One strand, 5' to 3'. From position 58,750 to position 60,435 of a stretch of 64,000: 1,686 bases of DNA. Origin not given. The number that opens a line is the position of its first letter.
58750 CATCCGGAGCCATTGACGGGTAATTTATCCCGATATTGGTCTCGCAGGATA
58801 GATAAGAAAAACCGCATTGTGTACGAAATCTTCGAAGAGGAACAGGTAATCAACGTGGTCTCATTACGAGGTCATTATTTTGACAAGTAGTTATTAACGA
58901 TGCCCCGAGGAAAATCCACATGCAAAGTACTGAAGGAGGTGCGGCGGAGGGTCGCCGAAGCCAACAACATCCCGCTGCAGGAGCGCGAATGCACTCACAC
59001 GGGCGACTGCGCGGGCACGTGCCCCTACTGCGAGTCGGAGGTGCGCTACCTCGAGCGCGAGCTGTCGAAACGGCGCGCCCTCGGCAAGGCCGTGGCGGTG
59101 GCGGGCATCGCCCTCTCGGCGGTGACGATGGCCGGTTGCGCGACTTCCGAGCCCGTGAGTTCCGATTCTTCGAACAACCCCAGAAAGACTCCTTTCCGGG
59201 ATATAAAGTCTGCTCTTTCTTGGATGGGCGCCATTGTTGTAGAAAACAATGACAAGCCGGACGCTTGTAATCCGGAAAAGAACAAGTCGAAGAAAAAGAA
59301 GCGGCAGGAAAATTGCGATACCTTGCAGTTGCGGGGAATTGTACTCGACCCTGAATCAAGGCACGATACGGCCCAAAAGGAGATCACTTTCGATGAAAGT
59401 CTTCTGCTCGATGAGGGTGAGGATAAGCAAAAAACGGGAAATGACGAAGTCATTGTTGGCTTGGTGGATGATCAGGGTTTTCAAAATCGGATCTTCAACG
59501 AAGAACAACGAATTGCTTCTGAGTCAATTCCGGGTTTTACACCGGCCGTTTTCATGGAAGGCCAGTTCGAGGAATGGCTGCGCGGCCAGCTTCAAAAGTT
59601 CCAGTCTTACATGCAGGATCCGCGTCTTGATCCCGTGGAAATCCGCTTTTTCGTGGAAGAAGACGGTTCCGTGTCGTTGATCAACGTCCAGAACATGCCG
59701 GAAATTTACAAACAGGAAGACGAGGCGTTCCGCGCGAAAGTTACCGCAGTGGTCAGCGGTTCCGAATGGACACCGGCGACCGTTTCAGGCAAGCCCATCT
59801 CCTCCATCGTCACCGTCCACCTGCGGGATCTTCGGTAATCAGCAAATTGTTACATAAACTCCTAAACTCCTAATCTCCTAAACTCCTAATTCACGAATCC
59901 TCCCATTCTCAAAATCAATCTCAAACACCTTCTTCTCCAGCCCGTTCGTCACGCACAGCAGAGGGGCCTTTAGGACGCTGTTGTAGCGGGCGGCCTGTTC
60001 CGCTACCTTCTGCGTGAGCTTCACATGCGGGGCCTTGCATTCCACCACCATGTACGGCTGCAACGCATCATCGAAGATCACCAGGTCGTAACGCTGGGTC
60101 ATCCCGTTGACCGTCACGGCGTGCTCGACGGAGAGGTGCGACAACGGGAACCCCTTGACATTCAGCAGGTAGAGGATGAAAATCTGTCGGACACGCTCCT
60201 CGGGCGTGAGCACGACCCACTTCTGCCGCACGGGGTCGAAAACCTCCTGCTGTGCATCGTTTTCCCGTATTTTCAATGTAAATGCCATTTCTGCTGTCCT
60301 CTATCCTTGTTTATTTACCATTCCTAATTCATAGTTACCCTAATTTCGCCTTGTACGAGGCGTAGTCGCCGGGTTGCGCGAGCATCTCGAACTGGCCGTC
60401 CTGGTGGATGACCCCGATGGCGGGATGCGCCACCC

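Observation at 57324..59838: Two paralogs with a near-identical 212-bp 5' module and divergent TonB-C-like 3' ends flank a YoeB-type TA pair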

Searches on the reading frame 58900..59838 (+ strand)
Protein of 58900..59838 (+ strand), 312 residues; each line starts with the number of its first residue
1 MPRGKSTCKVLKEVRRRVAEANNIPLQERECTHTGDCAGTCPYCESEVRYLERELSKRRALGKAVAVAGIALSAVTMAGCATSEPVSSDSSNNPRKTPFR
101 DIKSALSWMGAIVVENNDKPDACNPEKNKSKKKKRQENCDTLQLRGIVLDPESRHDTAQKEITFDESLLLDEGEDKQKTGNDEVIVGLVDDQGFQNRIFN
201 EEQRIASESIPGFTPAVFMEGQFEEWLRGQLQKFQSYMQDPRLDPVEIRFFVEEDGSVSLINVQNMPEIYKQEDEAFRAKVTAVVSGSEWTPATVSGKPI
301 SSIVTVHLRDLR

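Call 5: search_protein_families(library=pfam, proteins=[window:58900-59835:+], max_evalue=0.1)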
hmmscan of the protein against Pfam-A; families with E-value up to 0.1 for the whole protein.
window:58900-59835:+ (312 aa): 0 families

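Call 6: search_protein_families(library=ncbifam, proteins=[window:58900-59835:+], max_evalue=1)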
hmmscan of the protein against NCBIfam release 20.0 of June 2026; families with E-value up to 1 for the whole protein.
window:58900-59835:+ (312 aa): 5 families
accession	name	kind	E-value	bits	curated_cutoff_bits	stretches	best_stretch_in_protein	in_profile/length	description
NF040598.1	Ala_zip_lipo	subfamily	0.023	15.2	43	1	64-87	2-25/90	Lpp/OprI family alanine-zipper lipoprotein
NF047693.1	LIC11113_fam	subfamily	0.039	13.9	270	1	114-167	102-155/240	LIC11113 family protein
NF053585.1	OMP_LP_YfiB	equivalog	0.059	13.2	128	1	52-96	105-151/163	outer membrane lipoprotein YfiB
NF043060.1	MAP_0585_fam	equivalog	0.073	13.1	170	1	59-133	2-77/319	MAP_0585 family protein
NF047833.1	TyroCdyMelC1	equivalog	0.12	12.5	120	1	54-91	3-41/127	apotyrosinase chaperone MelC1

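Call 35: predict_structure(alignment_id=A3)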
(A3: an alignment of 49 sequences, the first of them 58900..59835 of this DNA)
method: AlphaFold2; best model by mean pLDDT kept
length: 312 residues; sequences in the alignment: 49
mean_pLDDT: 49.4   pTM: 0.31
mean pLDDT of the five models: 49.4, 49.1, 47.7, 46.2, 42.7
residues with pLDDT >= 90: 0; 70-90: 63; 50-70: 71; < 50: 178
segments of 3 or more residues with pLDDT < 50: 1-6, 38-40, 62-64, 68-124, 126-217, 291-300
pLDDT, mean of each block of 10 residues (from residue 1): 45 66 62 48 59 64 47 35 30 29 27 28 32 32 28 31 33 30 28 32 35 44 75 86 87 67 81 84 61 42 79 78
secondary structure, 60 per line:
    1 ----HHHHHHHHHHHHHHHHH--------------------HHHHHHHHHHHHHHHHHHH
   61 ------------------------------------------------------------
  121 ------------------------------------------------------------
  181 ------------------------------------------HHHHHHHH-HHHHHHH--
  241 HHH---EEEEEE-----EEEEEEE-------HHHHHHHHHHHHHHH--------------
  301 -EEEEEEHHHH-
elements in order: H5-21 H42-60 H223-230 H232-238 E247-252 E258-264 H272-286 E302-307 H308-311

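Call 68: fold_search(model_id=the predicted structure, library=pdb)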
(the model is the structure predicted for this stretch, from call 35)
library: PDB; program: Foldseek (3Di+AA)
matches with E <= 10: 409; with E <= 0.001: 0
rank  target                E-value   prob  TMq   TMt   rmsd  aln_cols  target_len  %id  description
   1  2m2k_MODEL_1_A        3.6e-03  0.98  0.19  0.36   5.8        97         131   18  The structure of HasB CTD (released 2013-04-10)
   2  2x9a_B                2.8e-02  0.85  0.16  0.42   6.6        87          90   13  crystal structure of g3p from phage IF1 in complex with its coreceptor, the C-terminal domain of TolA (released 2010-12-01)
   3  6i97_D                7.3e-02  0.80  0.16  0.45   7.5        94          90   18  Structure of the ferrioxamine B transporter FoxA from Pseudomonas aeruginosa in complex with ferrioxamine B and a C-te (released 2019-08-28)
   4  3qdr_A                1.1e-01  0.47  0.15  0.39   8.0        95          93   10  Structural characterization of the interaction of colicin A, colicin N, and TolB with the TolAIII translocon (released 2012-01-25)
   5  8rd6_MODEL_1_A        1.3e-01  0.60  0.14  0.39   4.6        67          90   21  the C-terminal domain of TonB protein from Salmonella enterica. (released 2024-01-17)
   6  5lw8_MODEL_1_A        1.3e-01  0.41  0.15  0.39   7.3        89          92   19  NMR solution structure of Helicobacter pylori TonB-CTD (residues 194-285) (released 2016-10-19)
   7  3qdp                  1.4e-01  0.57  0.16  0.44   6.7        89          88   12  Structural characterization of the interaction of colicin A, colicin N, and TolB with TolAIII translocon (released 2012-01-25)
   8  6sly_MODEL_1_A        1.6e-01  0.38  0.15  0.35   7.4        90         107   19  NMR solution structure of Helicobacter pylori TonB-CTD (residues 179-285) (released 2020-03-25)
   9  7zc8_B                2.1e-01  0.51  0.14  0.39   4.5        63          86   17  Crystal structure of the C-terminal domain of FusB, a TonB homologue (released 2022-08-17)
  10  1lr0                  2.7e-01  0.20  0.15  0.28   8.9       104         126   15  Pseudomonas aeruginosa TolA Domain III, Seleno-methionine Derivative (released 2002-05-29)
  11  4g7x_B                2.7e-01  0.18  0.14  0.33  10.3       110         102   11  Crystal structure of a complex between the CTXphi pIII N-terminal domain and the Vibrio cholerae TolA C-terminal domai (released 2012-08-29)
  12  1u07_B                3.3e-01  0.44  0.13  0.39   4.6        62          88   22  Crystal Structure of the 92-residue C-term. part of TonB with significant structural changes compared to shorter fragm (released 2004-11-30)
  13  1tol                  3.3e-01  0.25  0.16  0.26   9.1        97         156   13  FUSION OF N-TERMINAL DOMAIN OF THE MINOR COAT PROTEIN FROM GENE III IN PHAGE M13, AND C-TERMINAL DOMAIN OF E. COLI PROTE (released 1999-05-20)
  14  1s62_MODEL_1_A        3.5e-01  0.23  0.14  0.34   8.1        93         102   13  Solution structure of the Escherichia coli TolA C-terminal domain (released 2005-02-15)
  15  1u07_A                3.8e-01  0.38  0.14  0.38   3.7        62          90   22  Crystal Structure of the 92-residue C-term. part of TonB with significant structural changes compared to shorter fragm (released 2004-11-30)
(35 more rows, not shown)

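Call 79: find_encoding_contigs(protein=window:58900-59838:+, flank=3000, max_places=4)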
Protein window:58900-59838:+ (312 aa): no gene with exactly this product is on record in the collection.

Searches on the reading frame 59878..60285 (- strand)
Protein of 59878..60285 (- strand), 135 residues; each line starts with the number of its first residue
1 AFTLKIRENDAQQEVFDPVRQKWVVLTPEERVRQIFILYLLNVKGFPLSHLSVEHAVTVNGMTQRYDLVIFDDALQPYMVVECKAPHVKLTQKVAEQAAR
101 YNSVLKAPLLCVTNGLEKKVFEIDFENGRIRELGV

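Call 5: search_protein_families(library=pfam, proteins=[window:59878-60285:-], max_evalue=0.1)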
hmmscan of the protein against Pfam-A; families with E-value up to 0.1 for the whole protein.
window:59878-60285:- (135 aa): 4 families
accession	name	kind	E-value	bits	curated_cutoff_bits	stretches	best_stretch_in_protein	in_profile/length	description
PF13588.12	HSDR_N_2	-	7.2e-33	113.4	25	1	28-133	1-106/110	Type I restriction enzyme R protein N terminus (HSDR_N)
PF04313.20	HSDR_N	-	1.6e-05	25.3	25.1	1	57-121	120-190/198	Type I restriction enzyme R protein N terminus (HSDR_N)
PF02507.20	PSI_PsaF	-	0.01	16.2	27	1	82-122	53-93/172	Photosystem I reaction centre subunit III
PF06250.17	YhcG_C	-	0.019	15.2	32.5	1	48-90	43-85/157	YhcG PDDEXK nuclease domain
